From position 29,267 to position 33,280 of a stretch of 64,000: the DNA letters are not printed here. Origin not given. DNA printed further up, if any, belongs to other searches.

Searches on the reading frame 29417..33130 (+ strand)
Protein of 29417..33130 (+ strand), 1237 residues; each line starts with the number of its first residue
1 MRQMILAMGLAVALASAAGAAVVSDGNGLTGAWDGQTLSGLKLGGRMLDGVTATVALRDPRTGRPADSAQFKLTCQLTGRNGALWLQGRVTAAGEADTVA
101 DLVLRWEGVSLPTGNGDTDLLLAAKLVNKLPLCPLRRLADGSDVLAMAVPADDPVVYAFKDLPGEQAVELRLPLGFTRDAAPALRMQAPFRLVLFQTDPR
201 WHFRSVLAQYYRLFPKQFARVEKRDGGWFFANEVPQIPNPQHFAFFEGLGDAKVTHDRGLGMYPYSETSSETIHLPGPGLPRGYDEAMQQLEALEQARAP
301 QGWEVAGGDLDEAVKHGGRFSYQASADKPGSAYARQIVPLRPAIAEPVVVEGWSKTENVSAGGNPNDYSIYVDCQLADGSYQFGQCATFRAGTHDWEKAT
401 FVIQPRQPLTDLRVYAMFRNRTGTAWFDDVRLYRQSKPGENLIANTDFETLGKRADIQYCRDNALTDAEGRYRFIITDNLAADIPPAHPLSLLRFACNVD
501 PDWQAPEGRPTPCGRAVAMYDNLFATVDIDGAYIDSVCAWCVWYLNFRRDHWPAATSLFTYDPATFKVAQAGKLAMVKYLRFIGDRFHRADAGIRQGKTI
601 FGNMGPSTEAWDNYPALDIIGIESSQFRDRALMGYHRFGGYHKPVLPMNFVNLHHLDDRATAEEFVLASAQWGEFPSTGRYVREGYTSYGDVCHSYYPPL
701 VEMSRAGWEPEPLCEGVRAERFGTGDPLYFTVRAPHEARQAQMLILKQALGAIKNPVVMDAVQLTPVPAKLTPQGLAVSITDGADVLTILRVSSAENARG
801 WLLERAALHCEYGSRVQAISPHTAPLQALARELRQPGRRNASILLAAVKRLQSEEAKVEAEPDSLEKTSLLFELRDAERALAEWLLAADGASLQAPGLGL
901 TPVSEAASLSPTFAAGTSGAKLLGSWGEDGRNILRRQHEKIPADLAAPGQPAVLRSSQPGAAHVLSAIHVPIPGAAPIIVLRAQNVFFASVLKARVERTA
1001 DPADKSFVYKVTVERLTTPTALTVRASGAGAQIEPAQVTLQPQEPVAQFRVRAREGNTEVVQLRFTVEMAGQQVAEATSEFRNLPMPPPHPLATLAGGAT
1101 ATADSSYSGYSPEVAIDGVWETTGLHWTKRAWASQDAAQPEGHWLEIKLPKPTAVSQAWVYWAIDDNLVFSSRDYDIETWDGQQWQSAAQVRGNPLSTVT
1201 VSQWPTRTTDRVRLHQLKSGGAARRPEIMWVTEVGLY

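Call 23: search_protein_families(library=pfam, proteins=[window:29417-33130:+], max_evalue=0.001)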
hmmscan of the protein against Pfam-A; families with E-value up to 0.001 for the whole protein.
window:29417-33130:+ (1237 aa): 2 families
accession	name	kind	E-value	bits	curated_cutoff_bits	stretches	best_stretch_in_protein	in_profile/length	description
PF00754.31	F5_F8_type_C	-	1.3e-07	32.2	28.2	1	1101-1224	2-123/127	F5/8 type C domain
PF22633.2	F5_F8_type_C_2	-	2.2e-06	28.6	27.8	1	1115-1214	2-91/91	NedA-like, galactose-binding domain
